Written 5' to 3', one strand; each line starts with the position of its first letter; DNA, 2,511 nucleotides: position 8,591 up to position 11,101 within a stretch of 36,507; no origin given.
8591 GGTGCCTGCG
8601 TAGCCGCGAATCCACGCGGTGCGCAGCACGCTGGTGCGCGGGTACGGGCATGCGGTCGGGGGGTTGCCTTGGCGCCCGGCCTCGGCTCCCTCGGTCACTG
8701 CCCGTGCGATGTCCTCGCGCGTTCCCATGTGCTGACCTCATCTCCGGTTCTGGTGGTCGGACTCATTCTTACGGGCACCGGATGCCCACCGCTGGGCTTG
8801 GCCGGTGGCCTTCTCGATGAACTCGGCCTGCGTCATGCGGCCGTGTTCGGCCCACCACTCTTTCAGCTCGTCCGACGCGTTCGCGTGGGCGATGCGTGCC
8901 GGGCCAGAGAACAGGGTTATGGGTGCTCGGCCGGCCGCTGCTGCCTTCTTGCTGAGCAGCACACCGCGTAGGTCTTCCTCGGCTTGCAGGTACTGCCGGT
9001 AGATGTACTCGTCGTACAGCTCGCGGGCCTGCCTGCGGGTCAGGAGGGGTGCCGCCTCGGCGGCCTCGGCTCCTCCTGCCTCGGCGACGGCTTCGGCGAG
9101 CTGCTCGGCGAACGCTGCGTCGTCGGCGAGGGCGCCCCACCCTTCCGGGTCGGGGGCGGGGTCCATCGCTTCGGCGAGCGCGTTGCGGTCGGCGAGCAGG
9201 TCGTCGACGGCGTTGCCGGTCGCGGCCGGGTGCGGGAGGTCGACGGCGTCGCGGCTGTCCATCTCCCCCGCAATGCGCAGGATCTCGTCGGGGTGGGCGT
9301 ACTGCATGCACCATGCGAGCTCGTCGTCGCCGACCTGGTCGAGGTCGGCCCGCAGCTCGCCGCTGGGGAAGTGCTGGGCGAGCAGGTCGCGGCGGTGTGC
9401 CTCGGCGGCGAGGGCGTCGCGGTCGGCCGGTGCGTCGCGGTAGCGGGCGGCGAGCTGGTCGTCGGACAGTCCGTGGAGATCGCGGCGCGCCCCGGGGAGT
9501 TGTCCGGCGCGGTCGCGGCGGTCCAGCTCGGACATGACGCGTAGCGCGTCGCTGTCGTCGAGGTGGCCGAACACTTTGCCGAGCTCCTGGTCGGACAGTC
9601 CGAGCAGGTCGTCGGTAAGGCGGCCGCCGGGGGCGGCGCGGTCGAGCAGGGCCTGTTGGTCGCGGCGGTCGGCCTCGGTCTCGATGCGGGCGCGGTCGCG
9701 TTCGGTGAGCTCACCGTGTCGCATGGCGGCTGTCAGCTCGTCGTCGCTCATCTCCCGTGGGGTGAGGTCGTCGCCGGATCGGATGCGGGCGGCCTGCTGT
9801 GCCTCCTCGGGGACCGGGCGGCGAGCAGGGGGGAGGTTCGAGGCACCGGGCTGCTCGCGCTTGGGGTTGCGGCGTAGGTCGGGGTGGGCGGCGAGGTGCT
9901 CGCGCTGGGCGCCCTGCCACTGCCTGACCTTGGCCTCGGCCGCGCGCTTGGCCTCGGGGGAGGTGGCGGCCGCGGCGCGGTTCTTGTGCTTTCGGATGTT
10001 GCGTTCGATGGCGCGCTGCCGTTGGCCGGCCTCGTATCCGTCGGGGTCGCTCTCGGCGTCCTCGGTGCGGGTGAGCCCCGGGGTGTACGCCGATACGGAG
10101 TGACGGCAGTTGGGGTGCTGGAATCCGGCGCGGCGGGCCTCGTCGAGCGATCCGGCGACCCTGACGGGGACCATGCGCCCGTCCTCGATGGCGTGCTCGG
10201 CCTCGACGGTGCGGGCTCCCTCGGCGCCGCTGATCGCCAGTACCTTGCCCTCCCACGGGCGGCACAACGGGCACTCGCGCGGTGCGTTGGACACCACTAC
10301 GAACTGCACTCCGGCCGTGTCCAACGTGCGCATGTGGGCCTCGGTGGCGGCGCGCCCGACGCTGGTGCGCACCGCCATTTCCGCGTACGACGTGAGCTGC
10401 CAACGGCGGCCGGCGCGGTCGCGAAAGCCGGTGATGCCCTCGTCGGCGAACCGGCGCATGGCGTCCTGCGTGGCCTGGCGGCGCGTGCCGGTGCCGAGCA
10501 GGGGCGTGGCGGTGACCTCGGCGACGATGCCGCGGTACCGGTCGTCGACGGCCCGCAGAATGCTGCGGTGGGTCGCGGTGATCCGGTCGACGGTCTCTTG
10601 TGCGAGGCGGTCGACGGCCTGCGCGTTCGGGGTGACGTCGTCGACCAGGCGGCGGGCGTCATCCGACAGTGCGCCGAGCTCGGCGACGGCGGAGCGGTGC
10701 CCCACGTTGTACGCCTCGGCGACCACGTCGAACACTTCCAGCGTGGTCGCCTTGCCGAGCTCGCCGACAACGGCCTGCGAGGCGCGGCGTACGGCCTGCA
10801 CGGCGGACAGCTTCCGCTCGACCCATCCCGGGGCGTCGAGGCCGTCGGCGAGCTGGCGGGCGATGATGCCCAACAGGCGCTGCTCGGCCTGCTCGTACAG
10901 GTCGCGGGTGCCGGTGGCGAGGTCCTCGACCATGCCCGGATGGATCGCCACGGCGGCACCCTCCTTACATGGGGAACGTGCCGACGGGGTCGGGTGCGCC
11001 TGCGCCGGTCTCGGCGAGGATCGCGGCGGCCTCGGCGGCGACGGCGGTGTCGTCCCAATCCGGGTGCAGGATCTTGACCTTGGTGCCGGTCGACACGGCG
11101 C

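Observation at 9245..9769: MuF-like protein carries a 350-aa-plus extension with four tandem roughly 45-aa repeats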

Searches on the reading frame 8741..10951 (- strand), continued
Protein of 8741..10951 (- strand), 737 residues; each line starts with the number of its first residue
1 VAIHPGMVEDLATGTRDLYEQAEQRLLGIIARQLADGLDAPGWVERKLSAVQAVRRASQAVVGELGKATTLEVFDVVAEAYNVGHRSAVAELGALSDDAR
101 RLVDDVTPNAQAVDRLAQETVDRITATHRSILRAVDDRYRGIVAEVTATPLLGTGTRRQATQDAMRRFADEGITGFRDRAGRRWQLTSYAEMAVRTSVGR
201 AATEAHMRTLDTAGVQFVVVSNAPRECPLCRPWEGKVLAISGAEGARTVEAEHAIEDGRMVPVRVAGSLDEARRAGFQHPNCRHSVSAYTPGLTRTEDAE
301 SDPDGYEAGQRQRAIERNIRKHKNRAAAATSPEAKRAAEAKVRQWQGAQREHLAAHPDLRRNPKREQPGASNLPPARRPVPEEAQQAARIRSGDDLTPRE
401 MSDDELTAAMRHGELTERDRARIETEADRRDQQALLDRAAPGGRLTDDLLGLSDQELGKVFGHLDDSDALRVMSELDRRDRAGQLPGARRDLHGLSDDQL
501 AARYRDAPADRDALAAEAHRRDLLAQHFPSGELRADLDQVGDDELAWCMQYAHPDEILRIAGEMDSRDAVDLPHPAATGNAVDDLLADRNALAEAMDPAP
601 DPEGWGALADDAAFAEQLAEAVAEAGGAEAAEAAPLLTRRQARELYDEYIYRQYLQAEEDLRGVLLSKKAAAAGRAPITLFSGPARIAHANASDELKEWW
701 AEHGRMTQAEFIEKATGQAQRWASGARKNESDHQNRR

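Call 106: get_annotated_region(hit=H40, flank=3000)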
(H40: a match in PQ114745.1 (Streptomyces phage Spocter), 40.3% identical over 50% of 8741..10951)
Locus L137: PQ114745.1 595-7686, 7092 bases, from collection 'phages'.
description: Streptomyces phage Spocter, complete genome.
organism: Streptomyces phage Spocter (NCBI taxid 3241081)
taxonomy: Viruses; Duplodnaviria; Heunggongvirae; Uroviricota; Caudoviricetes
host: Streptomyces lividans JI 1326; source: soil; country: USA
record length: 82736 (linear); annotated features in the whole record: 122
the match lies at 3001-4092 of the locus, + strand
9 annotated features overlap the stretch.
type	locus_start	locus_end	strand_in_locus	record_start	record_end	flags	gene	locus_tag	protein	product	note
CDS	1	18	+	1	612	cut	1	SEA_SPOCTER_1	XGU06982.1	helix-turn-helix DNA binding protein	helix-turn-helix DNA binding domain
CDS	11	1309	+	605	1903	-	2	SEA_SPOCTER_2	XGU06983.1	terminase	-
CDS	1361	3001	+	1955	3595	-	3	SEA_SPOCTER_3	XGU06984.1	portal protein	-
CDS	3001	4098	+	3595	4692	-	4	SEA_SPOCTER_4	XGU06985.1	minor capsid protein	-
CDS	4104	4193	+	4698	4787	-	5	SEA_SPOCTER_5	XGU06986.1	membrane protein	-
CDS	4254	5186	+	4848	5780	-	6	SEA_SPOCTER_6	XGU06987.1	scaffolding protein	-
CDS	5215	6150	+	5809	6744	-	7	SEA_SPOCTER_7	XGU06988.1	major capsid protein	-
CDS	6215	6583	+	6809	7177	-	8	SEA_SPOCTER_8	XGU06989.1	hypothetical protein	-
CDS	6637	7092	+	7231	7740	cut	9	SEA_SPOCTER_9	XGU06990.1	hypothetical protein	-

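Call 107: get_annotated_region(hit=H37, flank=3000)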
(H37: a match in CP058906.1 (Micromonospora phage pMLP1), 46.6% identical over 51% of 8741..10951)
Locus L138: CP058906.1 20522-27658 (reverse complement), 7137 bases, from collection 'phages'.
description: Micromonospora phage pMLP1, complete sequence.
organism: Micromonospora phage pMLP1 (NCBI taxid 219292)
taxonomy: Viruses; Duplodnaviria; Heunggongvirae; Uroviricota; Caudoviricetes
host: Micromonospora carbonacea str. Africana; source: soil; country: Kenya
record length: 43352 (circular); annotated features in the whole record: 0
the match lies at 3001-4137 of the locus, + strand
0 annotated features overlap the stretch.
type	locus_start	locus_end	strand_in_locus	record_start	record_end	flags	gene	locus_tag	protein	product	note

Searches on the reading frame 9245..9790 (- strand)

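Call 125: search_protein_families(library=phrogs, proteins=[window:9245-9790:-], max_evalue=0.01)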
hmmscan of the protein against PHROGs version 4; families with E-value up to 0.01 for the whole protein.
window:9245-9790:- (182 aa): 1 family
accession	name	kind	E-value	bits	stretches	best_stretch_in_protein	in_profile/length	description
phrog_12049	-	head and packaging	2e-64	219.5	1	1-182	388-570/745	head morphogenesis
